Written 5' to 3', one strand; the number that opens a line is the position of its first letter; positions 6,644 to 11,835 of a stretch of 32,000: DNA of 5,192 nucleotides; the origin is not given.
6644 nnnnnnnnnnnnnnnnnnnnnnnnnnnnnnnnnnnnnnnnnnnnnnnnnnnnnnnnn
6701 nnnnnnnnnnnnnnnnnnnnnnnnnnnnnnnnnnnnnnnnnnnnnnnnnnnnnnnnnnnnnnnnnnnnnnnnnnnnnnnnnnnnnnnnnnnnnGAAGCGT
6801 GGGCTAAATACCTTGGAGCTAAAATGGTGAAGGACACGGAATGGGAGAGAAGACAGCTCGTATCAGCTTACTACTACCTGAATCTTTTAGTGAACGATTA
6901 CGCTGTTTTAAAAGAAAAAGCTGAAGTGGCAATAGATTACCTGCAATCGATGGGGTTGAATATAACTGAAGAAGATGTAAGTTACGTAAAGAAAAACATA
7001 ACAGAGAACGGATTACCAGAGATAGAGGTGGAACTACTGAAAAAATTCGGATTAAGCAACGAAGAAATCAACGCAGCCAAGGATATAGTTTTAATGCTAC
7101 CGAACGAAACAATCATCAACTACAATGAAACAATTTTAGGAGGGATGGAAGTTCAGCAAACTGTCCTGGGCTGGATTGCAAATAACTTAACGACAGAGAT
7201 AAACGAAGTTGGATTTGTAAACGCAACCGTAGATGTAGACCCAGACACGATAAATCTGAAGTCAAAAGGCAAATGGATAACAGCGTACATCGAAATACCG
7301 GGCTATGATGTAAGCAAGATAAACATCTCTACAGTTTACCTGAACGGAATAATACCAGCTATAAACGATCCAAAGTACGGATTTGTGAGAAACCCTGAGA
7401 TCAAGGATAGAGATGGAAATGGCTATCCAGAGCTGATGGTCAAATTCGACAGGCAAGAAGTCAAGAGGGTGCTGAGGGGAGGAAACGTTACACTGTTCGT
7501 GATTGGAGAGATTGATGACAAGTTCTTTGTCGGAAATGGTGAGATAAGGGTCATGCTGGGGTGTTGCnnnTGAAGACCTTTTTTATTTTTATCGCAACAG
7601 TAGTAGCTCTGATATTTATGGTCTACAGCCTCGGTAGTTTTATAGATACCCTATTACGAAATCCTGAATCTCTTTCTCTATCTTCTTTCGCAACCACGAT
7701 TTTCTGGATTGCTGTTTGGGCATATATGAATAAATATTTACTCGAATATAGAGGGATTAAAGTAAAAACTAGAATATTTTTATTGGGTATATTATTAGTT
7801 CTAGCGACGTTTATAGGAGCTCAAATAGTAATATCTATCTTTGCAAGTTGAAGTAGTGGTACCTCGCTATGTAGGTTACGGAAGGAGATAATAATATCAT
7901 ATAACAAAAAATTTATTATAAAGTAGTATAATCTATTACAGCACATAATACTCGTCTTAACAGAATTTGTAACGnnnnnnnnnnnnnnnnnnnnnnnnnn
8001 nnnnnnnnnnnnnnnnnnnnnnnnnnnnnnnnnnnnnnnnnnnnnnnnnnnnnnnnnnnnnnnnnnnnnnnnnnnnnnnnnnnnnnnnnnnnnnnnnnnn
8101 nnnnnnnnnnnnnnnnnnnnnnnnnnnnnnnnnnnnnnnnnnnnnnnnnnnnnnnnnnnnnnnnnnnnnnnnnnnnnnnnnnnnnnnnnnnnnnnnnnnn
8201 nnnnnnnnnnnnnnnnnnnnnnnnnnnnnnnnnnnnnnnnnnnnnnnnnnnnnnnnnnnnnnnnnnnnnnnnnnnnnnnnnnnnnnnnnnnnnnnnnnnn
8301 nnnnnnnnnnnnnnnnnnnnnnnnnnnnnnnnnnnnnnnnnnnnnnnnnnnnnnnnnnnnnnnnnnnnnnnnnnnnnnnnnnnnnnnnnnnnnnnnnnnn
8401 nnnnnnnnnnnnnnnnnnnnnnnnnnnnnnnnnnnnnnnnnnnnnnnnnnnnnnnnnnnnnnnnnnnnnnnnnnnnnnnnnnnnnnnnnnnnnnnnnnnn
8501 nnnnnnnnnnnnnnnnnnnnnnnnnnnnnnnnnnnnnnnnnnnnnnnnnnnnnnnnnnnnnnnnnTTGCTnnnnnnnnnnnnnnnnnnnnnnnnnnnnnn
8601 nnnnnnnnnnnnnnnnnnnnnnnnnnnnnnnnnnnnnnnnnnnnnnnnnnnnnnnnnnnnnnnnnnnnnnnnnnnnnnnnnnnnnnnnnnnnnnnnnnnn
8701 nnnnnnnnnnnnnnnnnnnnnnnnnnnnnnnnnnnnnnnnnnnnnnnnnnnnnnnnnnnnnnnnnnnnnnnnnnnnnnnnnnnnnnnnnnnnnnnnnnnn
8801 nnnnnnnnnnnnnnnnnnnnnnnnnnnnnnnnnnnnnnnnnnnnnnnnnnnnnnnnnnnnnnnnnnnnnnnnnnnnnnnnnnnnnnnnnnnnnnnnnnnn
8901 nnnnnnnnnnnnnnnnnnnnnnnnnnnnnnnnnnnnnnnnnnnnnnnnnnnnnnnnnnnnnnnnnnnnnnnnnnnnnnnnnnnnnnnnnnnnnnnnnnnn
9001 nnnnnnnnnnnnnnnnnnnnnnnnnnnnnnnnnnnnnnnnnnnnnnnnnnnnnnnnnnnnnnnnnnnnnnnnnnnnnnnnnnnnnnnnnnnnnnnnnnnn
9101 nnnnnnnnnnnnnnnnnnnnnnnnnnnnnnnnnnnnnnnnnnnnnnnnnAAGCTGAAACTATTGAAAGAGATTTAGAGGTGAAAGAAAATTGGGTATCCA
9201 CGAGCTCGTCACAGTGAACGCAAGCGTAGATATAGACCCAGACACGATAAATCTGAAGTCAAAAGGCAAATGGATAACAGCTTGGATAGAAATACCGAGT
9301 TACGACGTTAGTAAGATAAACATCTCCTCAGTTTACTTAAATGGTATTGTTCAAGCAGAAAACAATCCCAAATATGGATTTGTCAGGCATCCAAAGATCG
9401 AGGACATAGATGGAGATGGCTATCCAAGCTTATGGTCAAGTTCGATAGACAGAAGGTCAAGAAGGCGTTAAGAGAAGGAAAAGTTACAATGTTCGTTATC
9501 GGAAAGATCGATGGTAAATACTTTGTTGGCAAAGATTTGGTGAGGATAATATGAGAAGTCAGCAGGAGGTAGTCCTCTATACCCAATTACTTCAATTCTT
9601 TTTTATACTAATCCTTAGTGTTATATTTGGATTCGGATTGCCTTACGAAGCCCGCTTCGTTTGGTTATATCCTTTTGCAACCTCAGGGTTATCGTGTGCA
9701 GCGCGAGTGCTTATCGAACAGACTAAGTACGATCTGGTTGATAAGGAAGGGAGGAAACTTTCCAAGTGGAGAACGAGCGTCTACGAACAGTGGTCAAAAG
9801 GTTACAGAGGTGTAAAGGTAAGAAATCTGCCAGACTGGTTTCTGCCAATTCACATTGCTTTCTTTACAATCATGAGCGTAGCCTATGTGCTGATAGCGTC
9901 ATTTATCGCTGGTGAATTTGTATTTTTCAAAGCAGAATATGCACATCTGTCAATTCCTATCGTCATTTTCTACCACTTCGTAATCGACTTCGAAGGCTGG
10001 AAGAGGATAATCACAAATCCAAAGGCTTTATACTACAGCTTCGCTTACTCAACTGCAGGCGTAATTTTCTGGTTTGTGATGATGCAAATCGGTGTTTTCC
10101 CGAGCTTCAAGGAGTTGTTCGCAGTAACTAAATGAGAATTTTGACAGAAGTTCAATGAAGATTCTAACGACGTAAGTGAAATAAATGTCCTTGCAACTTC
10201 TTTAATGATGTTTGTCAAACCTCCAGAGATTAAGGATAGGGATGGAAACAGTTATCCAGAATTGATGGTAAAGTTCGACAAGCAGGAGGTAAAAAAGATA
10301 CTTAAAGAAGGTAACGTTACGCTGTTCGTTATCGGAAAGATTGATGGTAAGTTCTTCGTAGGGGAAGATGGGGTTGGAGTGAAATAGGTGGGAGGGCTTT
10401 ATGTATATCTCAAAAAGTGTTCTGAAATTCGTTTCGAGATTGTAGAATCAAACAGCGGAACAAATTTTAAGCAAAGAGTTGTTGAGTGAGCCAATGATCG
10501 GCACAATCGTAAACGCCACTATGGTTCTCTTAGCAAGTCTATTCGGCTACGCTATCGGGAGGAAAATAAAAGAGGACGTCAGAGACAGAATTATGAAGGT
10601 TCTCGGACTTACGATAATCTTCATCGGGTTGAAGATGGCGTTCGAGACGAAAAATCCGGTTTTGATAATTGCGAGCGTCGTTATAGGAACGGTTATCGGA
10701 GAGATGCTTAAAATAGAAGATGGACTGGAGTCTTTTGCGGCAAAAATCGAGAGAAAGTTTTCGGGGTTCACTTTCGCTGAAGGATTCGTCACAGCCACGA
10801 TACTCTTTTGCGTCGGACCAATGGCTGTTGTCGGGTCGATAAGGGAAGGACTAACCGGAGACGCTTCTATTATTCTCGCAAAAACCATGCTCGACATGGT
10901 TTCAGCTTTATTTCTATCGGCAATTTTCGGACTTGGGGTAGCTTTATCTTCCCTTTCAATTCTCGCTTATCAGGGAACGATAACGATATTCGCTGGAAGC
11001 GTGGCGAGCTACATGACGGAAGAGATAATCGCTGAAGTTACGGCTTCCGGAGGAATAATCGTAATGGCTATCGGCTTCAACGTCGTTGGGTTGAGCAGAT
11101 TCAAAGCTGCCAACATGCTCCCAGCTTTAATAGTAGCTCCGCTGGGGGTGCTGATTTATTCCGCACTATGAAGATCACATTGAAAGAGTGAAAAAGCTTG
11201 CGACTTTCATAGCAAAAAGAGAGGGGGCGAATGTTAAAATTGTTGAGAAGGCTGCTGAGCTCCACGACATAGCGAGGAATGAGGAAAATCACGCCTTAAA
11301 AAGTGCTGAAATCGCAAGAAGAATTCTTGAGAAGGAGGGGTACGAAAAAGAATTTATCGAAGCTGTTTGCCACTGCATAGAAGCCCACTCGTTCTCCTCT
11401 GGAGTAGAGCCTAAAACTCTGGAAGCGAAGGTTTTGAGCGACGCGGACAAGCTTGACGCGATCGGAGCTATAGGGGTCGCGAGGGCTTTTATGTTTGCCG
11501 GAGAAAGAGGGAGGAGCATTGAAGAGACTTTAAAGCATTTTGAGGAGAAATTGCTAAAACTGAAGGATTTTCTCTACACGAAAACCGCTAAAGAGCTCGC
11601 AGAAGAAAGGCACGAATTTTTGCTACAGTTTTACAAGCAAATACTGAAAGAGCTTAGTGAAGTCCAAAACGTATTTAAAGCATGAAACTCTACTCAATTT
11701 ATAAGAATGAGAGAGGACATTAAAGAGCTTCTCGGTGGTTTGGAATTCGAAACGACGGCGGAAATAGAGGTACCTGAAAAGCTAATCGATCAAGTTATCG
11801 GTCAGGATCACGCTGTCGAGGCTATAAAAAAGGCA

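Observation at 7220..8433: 213-bp perfect direct repeat with sharp boundaries, 1,001 bp apart: a gene-conversion tract and potential deletion switch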

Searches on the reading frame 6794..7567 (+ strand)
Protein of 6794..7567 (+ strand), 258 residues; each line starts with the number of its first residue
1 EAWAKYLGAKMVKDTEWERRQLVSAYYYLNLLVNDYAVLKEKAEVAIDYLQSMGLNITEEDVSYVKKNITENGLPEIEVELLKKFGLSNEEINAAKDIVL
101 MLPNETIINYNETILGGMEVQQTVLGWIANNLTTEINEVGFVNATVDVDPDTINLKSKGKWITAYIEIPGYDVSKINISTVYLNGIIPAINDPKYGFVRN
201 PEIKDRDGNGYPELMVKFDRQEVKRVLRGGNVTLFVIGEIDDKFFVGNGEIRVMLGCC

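Call 74: find_related_loci(query=window:6794-7567:+, collection=metagenome_contigs, flank=6000)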
Query window:6794-7567:+ (258 aa) in metagenome_contigs; peptide patterns used: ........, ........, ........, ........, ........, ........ (x = any residue, [..] = any of these).
319 stretches matched a pattern; 174 encode a relative of the query (tblastn E <= 1e-3); the best 80 are kept; 80 distinct loci.
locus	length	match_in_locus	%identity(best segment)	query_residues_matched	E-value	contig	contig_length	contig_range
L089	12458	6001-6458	76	102-254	3e-61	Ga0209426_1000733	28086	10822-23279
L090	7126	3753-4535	34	5-257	4e-39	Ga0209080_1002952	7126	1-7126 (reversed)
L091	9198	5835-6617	34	5-257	4e-39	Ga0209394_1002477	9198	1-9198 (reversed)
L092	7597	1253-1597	54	142-254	5e-34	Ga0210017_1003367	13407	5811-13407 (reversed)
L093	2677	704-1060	50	115-223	1e-32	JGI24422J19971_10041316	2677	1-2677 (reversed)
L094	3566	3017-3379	54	137-253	1e-32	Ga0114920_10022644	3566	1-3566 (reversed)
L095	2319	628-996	52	137-255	8e-32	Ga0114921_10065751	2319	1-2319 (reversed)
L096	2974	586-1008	48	128-254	8e-32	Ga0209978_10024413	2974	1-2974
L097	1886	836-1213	47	128-254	7e-31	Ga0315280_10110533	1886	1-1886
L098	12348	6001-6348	53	142-253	5e-29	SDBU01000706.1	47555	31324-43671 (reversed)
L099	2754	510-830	49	142-254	2e-28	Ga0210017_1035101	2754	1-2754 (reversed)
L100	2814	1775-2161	46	123-254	4e-28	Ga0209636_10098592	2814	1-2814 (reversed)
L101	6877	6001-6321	47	142-254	2e-27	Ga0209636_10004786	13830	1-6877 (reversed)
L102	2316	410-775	50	142-254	1e-27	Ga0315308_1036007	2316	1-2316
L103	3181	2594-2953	48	142-254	7e-27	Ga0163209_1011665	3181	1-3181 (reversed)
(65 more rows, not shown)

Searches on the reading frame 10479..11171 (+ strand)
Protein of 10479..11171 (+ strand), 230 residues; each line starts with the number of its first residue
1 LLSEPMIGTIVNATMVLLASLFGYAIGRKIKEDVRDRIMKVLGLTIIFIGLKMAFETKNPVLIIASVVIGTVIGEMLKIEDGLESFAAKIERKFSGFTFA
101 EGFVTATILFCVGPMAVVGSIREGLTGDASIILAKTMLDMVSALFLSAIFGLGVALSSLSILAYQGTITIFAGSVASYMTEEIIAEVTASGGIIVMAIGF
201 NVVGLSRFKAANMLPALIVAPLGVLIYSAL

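Call 5: search_protein_families(library=pfam, proteins=[window:10479-11171:+], max_evalue=0.1)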
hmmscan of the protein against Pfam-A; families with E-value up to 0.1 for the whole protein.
window:10479-11171:+ (230 aa): 3 families
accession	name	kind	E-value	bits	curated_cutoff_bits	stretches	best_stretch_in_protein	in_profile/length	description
PF04474.17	DUF554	-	8.3e-75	251.5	25.1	1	7-223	1-218/220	Protein of unknown function (DUF554)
PF19885.4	DUF6358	-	0.017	15.7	28.4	1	42-73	13-44/61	Family of unknown function (DUF6358)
PF09335.16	VTT_dom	-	0.038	14.9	33.9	1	2-39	13-51/123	VTT domain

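Call 6: search_protein_families(library=ncbifam, proteins=[window:10479-11171:+], max_evalue=0.1)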
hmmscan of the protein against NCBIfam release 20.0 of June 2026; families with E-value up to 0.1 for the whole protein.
window:10479-11171:+ (230 aa): 0 families

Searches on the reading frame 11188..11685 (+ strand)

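Call 47: search_protein_families(library=pfam, proteins=[window:11188-11685:+], max_evalue=0.00001)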
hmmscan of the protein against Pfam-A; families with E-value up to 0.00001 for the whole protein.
window:11188-11685:+ (165 aa): 1 family
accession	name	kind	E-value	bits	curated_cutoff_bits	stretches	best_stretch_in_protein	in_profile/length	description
PF01966.28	HD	-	6e-13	49.6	22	1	3-91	10-115/116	HD domain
